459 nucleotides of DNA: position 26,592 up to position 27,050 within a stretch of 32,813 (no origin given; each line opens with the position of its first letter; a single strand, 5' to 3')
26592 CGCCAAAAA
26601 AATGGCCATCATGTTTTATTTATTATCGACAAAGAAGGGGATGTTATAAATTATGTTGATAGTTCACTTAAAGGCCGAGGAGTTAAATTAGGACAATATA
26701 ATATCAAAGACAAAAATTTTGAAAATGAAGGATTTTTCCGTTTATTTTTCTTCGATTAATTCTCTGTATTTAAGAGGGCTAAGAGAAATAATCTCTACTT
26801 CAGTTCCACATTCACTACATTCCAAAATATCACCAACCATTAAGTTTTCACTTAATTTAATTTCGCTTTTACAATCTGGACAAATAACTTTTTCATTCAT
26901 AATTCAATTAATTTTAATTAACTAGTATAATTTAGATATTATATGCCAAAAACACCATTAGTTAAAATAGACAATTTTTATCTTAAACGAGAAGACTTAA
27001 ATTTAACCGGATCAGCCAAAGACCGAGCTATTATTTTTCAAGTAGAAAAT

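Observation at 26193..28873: NlpC/P60 + LysW-like carrier + PLP enzyme + ATP-grasp ligase cassette occupying the murD slot of the dcw cluster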

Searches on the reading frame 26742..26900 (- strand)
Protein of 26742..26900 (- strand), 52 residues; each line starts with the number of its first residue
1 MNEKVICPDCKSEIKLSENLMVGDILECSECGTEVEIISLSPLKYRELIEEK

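Call 4: search_protein_families(library=pfam, proteins=[window:26742-26900:-], max_evalue=0.01)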
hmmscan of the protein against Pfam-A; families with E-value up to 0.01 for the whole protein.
window:26742-26900:- (52 aa): 11 families
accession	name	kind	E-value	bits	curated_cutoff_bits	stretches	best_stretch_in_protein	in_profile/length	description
PF21344.3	Zn_ribbon_LysW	-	2e-13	50.2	27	1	6-47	2-43/46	Alpha-aminoadipate carrier protein LysW-like, globular domain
PF08274.17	Zn_Ribbon_YjdM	-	2.1e-05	24.8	30.8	1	7-34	5-28/30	PhnA Zinc-Ribbon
PF08271.17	Zn_Ribbon_TF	-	0.00014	21.8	29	1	6-42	2-36/43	TFIIB zinc-binding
PF18439.7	zf_UBZ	-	0.00052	20.1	25.6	0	4-18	2-16/32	Ubiquitin-Binding Zinc Finger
PF09723.15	Zn_ribbon_8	-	0.0019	18.6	34.4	0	27-38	7-18/41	Zinc ribbon domain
PF24441.1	DUF7560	-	0.0021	18.1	27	0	7-18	8-19/44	Family of unknown function (DUF7560)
PF03604.18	Zn_ribbon_RPAB4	-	0.003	17.7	24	0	6-32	2-24/32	DNA directed RNA polymerase, 7 kDa subunit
PF22747.2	Zn_ribbon_DUF2089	-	0.0032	18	27.6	0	26-36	13-23/32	DUF2089 zinc ribbon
PF13248.11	Zn_ribbon_3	-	0.0038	17.1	27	0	27-35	4-11/26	zinc-ribbon domain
PF14446.12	Prok-RING_1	-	0.0072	16.7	29.1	0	3-33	3-28/54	Prokaryotic RING finger family 1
PF24458.1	DUF7573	-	0.0073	16.7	30.2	0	4-12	30-38/39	Domain of unknown function (DUF7573)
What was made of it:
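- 26742..26900 (-): 52-aa acidic zinc-ribbon protein (CxxC-17-CxxC) homologous to the LysW carrier but with an invariant C-terminal -EEK tail. Proposed carrier or scaffold. Always antisense to the operon in CPR lineages. PF21344 E 2e-13 (call 4).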

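Call 5: search_protein_families(library=ncbifam, proteins=[window:26742-26900:-], max_evalue=0.01)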
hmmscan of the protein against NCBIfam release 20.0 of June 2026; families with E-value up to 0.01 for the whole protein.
window:26742-26900:- (52 aa): 7 families
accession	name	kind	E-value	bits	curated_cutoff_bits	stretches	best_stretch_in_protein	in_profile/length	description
TIGR01206.1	lysW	equivalog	6.6e-10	38.7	53.2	1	5-48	3-45/54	lysine biosynthesis protein LysW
NF041070.1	carrier_LysW_Arch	domain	1.8e-08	34.3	75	1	5-42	3-40/57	alpha-aminoadipate/glutamate carrier protein LysW/ArgW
NF041913.1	HVO_2142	equivalog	0.0049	16.7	90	0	6-17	13-24/48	HVO_2142 family zinc finger protein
NF041795.1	Brz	equivalog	0.0053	17.1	100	0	4-16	5-17/60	transcriptional regulator Brz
NF033497.1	rubre_like_arch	subfamily_domain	0.0065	16.2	32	0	27-35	2-10/34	rubrerythrin-like domain-containing protein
NF041259.1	mono_DmmA_fam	domain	0.0071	16.6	60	1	3-37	50-82/101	dimethylamine monooxygenase subunit DmmA family protein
TIGR04104.1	cxxc_20_cxxc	subfamily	0.0079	16.5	45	0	6-38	2-38/93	TIGR04104 family putative zinc finger protein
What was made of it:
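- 26742..26900 (-): TIGR01206 38.7 bits against a cutoff of 53.2 (call 5).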

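Call 15: find_homologous_proteins(query=window:26742-26900:-, max_evalue=0.001)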
Query window:26742-26900:- (52 aa): 148 proteins with E <= 0.001 among 148 candidates; the best 120 are listed.
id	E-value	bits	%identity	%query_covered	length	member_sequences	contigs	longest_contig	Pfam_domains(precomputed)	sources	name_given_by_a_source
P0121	8.2e-24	99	94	100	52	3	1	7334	PF21344.4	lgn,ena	-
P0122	1.2e-23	98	94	100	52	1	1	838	PF21344.4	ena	-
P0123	1.2e-23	98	94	100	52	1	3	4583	PF21344.4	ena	-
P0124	1.4e-23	98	92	100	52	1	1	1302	PF21344.4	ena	-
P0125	2.6e-23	97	92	100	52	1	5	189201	PF21344.4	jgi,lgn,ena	-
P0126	3.5e-23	97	90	100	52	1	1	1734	PF21344.4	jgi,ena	-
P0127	6.4e-23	96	90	100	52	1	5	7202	PF21344.4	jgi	jgi:alpha-aminoadipate carrier protein LysW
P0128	5.2e-22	93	88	100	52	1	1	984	PF21344.4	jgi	jgi:alpha-aminoadipate/glutamate carrier protein LysW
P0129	1.8e-21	92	85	100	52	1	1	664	PF21344.4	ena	-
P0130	2.2e-21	91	85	100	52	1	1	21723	PF21344.4,PF08271.18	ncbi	-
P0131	4.3e-21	91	83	100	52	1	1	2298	PF21344.4,PF08271.18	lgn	-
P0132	6.6e-21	90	85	100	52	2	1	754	PF21344.4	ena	-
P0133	7.6e-21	90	83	100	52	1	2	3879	PF21344.4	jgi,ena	-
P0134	1.1e-20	89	83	100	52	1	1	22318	PF21344.4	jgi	jgi:alpha-aminoadipate carrier protein LysW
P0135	1.2e-20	89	83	100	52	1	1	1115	PF21344.4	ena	-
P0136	1.4e-20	89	83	100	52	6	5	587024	PF21344.4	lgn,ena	-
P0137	1.6e-20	89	79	100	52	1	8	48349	PF21344.4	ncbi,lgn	-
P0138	2.5e-20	88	81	100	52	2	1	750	PF21344.4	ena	-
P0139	4.3e-20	87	81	100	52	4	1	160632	PF21344.4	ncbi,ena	-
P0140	4.3e-20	87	81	100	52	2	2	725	PF21344.4,PF08271.18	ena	-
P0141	5.2e-20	87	85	100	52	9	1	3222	PF21344.4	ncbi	-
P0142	1.0e-19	86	77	100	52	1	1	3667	PF21344.4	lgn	-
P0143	1.1e-19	86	83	100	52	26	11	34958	PF21344.4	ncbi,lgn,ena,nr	ncbi:MAG: lysine biosynthesis protein LysW [Candidatus Shapirobacteria bacterium]|nr:lysine biosynth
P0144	1.1e-19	86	79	100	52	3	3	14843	PF21344.4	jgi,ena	-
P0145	1.1e-19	86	79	100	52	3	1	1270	PF21344.4,PF08271.18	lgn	-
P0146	1.3e-19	86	79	100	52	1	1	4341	PF21344.4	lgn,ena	-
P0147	2.4e-19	85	81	100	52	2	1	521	PF21344.4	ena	-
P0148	2.6e-19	85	88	98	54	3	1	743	PF21344.4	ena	-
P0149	3.7e-19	85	78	98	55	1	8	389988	PF21344.4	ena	-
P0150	6.3e-19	84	81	100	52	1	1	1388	PF21344.4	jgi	-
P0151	6.6e-19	84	75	100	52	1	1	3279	PF21344.4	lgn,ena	-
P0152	6.7e-19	84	82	98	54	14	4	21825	PF21344.4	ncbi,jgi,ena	-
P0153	7.3e-19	84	75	100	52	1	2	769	PF21344.4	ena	-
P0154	7.5e-19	84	81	100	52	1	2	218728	PF21344.4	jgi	jgi:lysine biosynthesis protein LysW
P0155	7.6e-19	84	82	94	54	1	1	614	PF21344.4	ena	-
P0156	9.4e-19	83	79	100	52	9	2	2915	PF21344.4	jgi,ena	-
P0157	9.9e-19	83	75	100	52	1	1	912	PF21344.4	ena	-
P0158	1.6e-18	83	75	100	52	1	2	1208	PF24441.2,PF21344.4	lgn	-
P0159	1.7e-18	83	78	98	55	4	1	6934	PF21344.4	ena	-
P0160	1.9e-18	82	80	94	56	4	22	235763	PF21344.4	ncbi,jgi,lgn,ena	jgi:alpha-aminoadipate carrier protein LysW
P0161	2.5e-18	82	76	98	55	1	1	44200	PF21344.4,PF08271.18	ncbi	-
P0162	2.9e-18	82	75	98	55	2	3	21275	PF21344.4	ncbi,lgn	-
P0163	3.0e-18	82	79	100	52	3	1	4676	PF21344.4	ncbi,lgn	-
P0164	3.4e-18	82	75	98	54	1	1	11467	PF21344.4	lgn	-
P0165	3.8e-18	81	78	94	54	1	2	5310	PF21344.4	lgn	-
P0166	3.9e-18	81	79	100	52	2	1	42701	PF21344.4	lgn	-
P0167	4.0e-18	81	78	98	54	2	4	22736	PF21344.4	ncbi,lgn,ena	-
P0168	4.4e-18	81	76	98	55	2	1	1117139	PF21344.4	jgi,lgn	jgi:alpha-aminoadipate carrier protein LysW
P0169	5.5e-18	81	78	94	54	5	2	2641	PF21344.4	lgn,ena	-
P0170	5.6e-18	81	80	98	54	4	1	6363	PF21344.4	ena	-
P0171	6.9e-18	81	73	100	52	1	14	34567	PF21344.4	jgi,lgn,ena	jgi:alpha-aminoadipate carrier protein LysW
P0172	7.0e-18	81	76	98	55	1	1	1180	PF21344.4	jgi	jgi:alpha-aminoadipate carrier protein LysW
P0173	8.8e-18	80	78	98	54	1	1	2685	PF21344.4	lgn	-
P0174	1.0e-17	80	73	100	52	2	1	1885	PF21344.4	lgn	-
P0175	1.4e-17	80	76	98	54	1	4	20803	PF21344.4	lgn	-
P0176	1.5e-17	80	76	98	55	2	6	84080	PF21344.4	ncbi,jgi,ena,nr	ncbi:lysine biosynthesis protein LysW [Patescibacteria group bacterium]|nr:lysine biosynthesis prote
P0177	1.6e-17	79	78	94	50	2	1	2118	PF21344.4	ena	-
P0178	1.7e-17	79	82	98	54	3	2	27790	PF21344.4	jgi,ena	-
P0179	1.7e-17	79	76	98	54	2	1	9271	PF21344.4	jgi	jgi:alpha-aminoadipate/glutamate carrier protein LysW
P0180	2.0e-17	79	73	94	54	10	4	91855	PF21344.4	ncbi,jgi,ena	-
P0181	3.0e-17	79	71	100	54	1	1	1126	PF21344.4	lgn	-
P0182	3.5e-17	78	78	98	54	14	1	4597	PF21344.4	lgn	-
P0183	3.6e-17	78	73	100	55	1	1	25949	PF21344.4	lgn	-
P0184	3.7e-17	78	76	98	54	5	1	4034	PF21344.4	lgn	-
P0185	3.7e-17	78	78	98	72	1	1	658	PF21344.4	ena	-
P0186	3.9e-17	78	79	92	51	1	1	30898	PF21344.4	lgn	-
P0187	4.8e-17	78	76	94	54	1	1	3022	PF21344.4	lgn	-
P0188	4.9e-17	78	73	94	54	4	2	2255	PF21344.4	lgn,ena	-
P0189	5.5e-17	78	74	96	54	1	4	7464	PF21344.4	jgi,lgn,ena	-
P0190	6.6e-17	78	78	98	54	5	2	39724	PF21344.4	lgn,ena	-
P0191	7.0e-17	77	69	94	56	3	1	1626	PF21344.4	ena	-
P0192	7.0e-17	77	78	94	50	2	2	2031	PF21344.4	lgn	-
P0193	7.1e-17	77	73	94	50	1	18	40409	PF21344.4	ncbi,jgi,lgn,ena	-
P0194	9.0e-17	77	75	98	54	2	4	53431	PF21344.4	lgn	-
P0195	9.6e-17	77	76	98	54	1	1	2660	PF21344.4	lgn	-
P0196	9.8e-17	77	78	98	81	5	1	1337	PF21344.4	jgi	-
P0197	1.0e-16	77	73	94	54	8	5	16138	PF21344.4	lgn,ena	-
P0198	1.2e-16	77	73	94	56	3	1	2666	PF21344.4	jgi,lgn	jgi:alpha-aminoadipate carrier protein LysW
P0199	1.3e-16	77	76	98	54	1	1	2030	PF21344.4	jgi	jgi:alpha-aminoadipate carrier protein LysW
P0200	1.3e-16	77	74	100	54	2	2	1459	PF21344.4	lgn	-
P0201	1.5e-16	76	76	94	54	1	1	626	PF21344.4,PF08271.18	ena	-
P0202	1.6e-16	76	73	92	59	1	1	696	PF21344.4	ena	-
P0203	1.8e-16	76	71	94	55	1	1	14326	PF21344.4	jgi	-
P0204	2.5e-16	76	69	100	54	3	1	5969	PF21344.4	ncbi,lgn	-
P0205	2.7e-16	76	78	98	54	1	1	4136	PF21344.4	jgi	jgi:lysine biosynthesis protein LysW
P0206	2.8e-16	76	68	96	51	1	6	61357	PF21344.4,PF03604.19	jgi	jgi:alpha-aminoadipate carrier protein LysW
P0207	3.6e-16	75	71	94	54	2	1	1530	PF21344.4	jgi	jgi:alpha-aminoadipate carrier protein LysW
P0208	4.0e-16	75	73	98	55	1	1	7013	PF21344.4,PF08271.18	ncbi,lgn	-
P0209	4.5e-16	75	73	94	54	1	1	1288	PF21344.4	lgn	-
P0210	5.0e-16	75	67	100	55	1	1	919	PF21344.4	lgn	-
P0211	6.3e-16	75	71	100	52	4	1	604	PF21344.4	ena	-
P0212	6.3e-16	75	75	98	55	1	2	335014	PF21344.4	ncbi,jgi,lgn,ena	ncbi:MAG: lysine biosynthesis protein LysW [Candidatus Shapirobacteria bacterium]|jgi:lysine biosynt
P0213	6.8e-16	74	73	98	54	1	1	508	PF08274.18,PF21344.4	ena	-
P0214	7.7e-16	74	69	98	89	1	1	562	PF21344.4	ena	-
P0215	7.7e-16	74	73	94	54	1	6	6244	PF21344.4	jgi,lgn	-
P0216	8.4e-16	74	71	98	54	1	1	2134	PF21344.4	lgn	-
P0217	9.2e-16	74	71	98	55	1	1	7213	PF21344.4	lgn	-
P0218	9.6e-16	74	73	94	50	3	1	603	PF21344.4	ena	-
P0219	1.1e-15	74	69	98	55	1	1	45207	PF21344.4,PF26408.2,PF03119.22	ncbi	-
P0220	1.1e-15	74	75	96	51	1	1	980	PF21344.4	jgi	-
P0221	1.1e-15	74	72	96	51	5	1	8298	PF21344.4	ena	-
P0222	1.1e-15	74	67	94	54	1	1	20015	PF21344.4,PF28086.1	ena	-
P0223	1.1e-15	74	76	94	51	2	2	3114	PF08274.18,PF21344.4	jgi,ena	-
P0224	1.1e-15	74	71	94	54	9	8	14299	PF21344.4,PF08271.18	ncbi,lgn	-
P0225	1.2e-15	74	69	98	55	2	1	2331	PF21344.4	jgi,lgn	jgi:alpha-aminoadipate carrier protein LysW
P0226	1.4e-15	73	71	100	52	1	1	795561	PF21344.4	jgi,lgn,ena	-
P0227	1.5e-15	73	71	94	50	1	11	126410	PF21344.4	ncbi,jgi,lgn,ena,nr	ncbi:MAG TPA: lysine biosynthesis protein LysW [Candidatus Woesebacteria bacterium]|nr:lysine biosyn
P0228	1.5e-15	73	76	98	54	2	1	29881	PF21344.4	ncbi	-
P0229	1.5e-15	73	69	94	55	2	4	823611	PF21344.4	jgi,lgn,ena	jgi:alpha-aminoadipate carrier protein LysW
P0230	2.0e-15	73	69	94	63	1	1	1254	PF21344.4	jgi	-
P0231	2.0e-15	73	69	94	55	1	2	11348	PF21344.4,PF08271.18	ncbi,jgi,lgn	-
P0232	2.2e-15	73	66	100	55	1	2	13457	PF21344.4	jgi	jgi:lysine biosynthesis protein LysW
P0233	2.3e-15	73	75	92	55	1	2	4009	PF21344.4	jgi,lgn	-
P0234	2.7e-15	73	67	100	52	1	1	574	PF21344.4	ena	-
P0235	2.7e-15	73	71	94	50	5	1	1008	PF21344.4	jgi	jgi:lysine biosynthesis protein LysW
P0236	3.0e-15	72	76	98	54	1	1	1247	PF21344.4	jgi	jgi:alpha-aminoadipate/glutamate carrier protein LysW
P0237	3.2e-15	72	71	94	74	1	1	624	PF21344.4,PF08271.18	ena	-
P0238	3.7e-15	72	69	98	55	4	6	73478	PF21344.4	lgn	-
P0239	5.0e-15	72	75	98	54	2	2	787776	PF21344.4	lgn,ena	-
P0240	7.9e-15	71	67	94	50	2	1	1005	PF21344.4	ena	-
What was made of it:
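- Pipelines name the small protein 'lysine biosynthesis protein LysW' (call 15).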

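Call 55: search_solved_structures(query=window:26745-26900:-, max_evalue=1, show_alignments=3)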
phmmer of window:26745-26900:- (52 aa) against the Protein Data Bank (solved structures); distinct sequences matched with E-value up to 1: 9.
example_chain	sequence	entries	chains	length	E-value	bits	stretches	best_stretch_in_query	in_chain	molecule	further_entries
3wwl_A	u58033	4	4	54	1e-07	35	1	6-50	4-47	Alpha-aminoadipate carrier protein LysW | OrfF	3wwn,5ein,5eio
5k2m_E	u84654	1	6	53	7.2e-07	32.4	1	5-50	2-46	Probable lysine biosynthesis protein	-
3vpb_E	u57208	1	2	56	0.036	17.8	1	6-39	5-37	Alpha-aminoadipate carrier protein lysW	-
8hil_L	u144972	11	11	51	0.11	16.3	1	5-35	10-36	DNA-directed RNA polymerases II, IV and V subunit 12 | DNA-directed RNA polymerase II, IV and V subunit 12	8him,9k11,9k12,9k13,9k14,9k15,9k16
7eu0_L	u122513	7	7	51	0.12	16.2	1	6-35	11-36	DNA-directed RNA polymerases II, IV and V subunit 12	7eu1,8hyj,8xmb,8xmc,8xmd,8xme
3j0k_L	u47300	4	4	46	0.35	14.7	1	4-36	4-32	DNA-directed RNA polymerases I, II, and III 7.7 kDa polypeptide | DNA-DIRECTED RNA POLYMERASES I, II, AND III SUBUNIT RPABC4, RPB12 | DNA-directed RNA polymeras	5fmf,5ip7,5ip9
2ba1_A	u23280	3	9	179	0.48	14.3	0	5-33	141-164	Archaeal exosome RNA binding protein CSL4 | Putative uncharacterized protein AF_0206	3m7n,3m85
1pft_A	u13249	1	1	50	0.73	13.7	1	2-42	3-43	TFIIB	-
1i3q_L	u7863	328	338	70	0.9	13.5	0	4-35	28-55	DNA-DIRECTED RNA POLYMERASE II 7.7KD POLYPEPTIDE | DNA-directed RNA polymerase II, chain RPB12 | DNA-directed RNA polymerases I, II, and III 7.7 kDa polypeptide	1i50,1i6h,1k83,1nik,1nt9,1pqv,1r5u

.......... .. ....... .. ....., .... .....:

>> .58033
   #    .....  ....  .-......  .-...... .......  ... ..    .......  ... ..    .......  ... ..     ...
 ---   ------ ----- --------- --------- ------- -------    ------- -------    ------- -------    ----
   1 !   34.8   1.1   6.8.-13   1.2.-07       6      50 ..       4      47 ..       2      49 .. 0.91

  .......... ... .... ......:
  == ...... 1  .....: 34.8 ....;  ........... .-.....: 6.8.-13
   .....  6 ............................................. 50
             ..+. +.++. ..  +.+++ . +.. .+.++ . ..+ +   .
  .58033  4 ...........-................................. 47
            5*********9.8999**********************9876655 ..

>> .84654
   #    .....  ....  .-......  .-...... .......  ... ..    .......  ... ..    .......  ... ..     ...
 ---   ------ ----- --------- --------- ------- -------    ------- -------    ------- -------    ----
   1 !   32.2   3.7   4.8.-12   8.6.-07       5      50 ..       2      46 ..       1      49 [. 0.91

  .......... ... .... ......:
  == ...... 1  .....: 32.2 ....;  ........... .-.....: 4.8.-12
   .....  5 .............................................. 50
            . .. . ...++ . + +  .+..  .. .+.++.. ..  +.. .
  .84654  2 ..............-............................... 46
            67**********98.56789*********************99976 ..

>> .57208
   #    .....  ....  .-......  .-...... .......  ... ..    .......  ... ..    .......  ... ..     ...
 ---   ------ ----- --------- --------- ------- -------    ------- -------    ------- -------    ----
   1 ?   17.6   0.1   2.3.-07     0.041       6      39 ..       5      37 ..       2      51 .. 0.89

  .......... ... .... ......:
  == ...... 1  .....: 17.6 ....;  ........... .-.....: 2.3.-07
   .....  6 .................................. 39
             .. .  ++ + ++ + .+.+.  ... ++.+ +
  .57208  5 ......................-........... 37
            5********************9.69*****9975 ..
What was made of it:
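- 26742..26900 (-): PDB LysW 3wwl E 1e-7 and 5k2m chain E 7e-7, aligned over residues 6-50 (call 55).
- On LysW/ArgW amino-group carrier protein: T. thermophilus LysW 3wwl E 1e-7 and 5k2m chain E 7e-7 (call 55). The alignment to LysW stops at residue 47 of 54 (call 55).
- Checked: It matches T. thermophilus LysW at E 1e-7 (call 55).
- The globular domain is homologous to LysW (call 55).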

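Call 66: search_protein_representatives(protein=window:26745-26900:-)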
Query: 52 residues. Proteins with E-value up to 0.001 (for the whole library): 317; up to 1e-10: 10; up to 1e-30: 0. The best 150 are listed.
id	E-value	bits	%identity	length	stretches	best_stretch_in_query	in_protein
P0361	4.0e-19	82.9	34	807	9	2-44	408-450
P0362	1.7e-15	71.6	69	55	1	2-52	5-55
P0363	5.7e-15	70.0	72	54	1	2-52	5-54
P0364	1.3e-14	68.9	69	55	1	4-52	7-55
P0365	3.3e-14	67.6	41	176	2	5-47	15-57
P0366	3.3e-14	67.6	35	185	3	6-45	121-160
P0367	4.6e-14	67.2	69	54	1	2-52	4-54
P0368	1.2e-12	62.7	38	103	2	6-51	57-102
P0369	1.5e-12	62.5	64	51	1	3-52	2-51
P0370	3.2e-11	58.4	60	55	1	3-52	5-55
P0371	4.8e-10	54.7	29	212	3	5-46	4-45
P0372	5.0e-10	54.6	41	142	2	4-44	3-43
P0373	1.2e-09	53.5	37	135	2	5-43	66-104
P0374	4.0e-09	51.8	33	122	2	4-44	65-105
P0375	7.3e-09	51.0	54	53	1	2-51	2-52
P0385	8.2e-08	47.8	53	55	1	2-51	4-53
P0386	9.6e-08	47.5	57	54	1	2-52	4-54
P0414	1.5e-06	43.9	42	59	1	2-51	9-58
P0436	8.6e-06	41.5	46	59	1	5-52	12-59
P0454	2.3e-05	40.2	40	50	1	7-49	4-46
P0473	4.4e-05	39.3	47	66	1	5-51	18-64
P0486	5.2e-05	39.1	45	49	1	6-50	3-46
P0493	6.3e-05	38.8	48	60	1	5-52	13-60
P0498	7.0e-05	38.7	45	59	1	1-40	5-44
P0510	9.5e-05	38.3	41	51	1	5-50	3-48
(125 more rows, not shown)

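Call 68: find_encoding_contigs(protein=P0486, flank=8000, max_places=3)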
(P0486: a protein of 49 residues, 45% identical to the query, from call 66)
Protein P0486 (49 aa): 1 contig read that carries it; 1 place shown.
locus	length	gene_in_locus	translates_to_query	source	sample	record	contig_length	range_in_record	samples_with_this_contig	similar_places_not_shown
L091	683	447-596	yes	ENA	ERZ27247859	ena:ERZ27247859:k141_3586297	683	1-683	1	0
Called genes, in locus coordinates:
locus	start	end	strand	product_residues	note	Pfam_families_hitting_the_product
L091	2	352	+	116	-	?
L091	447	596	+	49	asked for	PF21344:Zn_ribbon_LysW, PF13240:Zn_Ribbon_1 (faint), PF24463:DUF7577 (faint)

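Call 69: find_encoding_contigs(protein=P0510, flank=8000, max_places=3)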
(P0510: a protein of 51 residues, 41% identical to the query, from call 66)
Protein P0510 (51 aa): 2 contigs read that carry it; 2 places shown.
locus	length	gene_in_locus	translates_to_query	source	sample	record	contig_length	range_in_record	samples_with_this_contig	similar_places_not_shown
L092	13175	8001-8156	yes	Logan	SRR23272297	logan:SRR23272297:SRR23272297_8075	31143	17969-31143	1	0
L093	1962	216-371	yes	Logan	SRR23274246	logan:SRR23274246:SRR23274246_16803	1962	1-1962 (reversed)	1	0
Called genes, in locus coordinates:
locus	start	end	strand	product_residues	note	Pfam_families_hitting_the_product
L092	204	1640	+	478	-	PF00069:Pkinase (weak)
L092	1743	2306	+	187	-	-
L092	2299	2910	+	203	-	-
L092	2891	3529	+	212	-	-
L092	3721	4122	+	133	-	-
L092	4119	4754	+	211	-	-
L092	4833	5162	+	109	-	-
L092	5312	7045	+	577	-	PF00069:Pkinase, PF07714:PK_Tyr_Ser-Thr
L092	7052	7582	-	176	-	-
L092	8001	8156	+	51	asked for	PF21344:Zn_ribbon_LysW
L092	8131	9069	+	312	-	PF00877:NLPC_P60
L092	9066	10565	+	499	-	PF08245:Mur_ligase_M, PF02875:Mur_ligase_C (weak)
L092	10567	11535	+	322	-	PF00291:PALP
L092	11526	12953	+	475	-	PF02655:ATP-grasp_3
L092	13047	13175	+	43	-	?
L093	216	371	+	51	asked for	PF21344:Zn_ribbon_LysW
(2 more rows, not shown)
